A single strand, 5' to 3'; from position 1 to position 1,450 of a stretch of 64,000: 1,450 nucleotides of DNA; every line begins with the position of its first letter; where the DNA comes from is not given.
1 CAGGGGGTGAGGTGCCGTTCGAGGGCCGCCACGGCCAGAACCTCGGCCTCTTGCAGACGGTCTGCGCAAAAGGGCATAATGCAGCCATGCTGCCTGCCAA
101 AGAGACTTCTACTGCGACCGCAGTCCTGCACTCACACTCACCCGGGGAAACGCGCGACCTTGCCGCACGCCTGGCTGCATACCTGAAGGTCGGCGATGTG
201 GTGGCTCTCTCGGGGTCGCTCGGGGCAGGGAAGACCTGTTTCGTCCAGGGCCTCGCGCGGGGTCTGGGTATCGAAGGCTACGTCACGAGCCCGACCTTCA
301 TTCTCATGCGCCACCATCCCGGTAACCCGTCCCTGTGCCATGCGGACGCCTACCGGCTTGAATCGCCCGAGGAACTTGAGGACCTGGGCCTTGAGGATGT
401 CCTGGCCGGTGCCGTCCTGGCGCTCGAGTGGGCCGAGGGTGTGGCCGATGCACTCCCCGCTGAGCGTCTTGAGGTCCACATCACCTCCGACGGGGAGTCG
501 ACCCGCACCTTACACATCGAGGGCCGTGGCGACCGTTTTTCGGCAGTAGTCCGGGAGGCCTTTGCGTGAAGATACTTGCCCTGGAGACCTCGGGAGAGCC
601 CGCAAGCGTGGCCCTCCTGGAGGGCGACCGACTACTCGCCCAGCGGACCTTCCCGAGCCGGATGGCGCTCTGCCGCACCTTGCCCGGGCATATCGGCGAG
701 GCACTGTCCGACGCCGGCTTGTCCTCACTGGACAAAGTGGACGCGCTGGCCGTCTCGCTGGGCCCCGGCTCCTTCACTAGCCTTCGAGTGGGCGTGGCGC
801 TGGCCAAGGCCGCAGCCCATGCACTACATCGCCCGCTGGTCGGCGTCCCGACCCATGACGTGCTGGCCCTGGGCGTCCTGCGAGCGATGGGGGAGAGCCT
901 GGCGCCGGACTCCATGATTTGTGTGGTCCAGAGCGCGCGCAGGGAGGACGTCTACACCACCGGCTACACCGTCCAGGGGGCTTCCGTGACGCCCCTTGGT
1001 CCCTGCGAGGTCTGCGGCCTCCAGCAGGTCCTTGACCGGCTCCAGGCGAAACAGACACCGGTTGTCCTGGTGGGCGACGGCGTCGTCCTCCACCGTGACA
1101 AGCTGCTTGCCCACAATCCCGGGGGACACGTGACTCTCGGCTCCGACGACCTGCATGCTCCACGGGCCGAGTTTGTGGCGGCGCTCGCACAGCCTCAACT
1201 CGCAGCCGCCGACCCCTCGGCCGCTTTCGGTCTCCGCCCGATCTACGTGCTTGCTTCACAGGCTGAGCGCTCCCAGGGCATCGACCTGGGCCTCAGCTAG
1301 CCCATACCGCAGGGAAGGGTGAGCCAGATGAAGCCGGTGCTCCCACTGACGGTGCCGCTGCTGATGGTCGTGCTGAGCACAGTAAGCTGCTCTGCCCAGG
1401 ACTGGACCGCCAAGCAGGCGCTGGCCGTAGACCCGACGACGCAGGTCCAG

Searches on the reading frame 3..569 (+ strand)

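Call 98: search_protein_families(library=pfam, proteins=[window:3-569:+], max_evalue=0.001)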
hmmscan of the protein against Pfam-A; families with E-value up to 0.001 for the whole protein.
window:3-569:+ (188 aa): 1 family
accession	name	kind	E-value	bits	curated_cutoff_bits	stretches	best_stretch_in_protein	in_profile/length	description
PF02367.23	TsaE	-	3.7e-38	130.8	26.6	1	45-169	2-127/128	Threonylcarbamoyl adenosine biosynthesis protein TsaE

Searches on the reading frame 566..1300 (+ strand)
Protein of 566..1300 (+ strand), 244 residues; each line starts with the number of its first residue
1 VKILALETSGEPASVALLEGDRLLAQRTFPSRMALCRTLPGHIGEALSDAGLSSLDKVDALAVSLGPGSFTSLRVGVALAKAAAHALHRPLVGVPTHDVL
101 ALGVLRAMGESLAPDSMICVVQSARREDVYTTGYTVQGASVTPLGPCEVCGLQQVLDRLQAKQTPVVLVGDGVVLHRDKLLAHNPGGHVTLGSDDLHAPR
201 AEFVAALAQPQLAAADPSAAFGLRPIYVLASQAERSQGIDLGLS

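Call 98: search_protein_families(library=pfam, proteins=[window:566-1300:+], max_evalue=0.001)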
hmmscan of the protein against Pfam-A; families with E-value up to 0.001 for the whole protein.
window:566-1300:+ (244 aa): 1 family
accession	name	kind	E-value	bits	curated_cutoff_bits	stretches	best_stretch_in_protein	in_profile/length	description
PF00814.31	TsaD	-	9.3e-20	71.9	24.8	1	38-156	32-148/264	tRNA N6-adenosine threonylcarbamoyltransferase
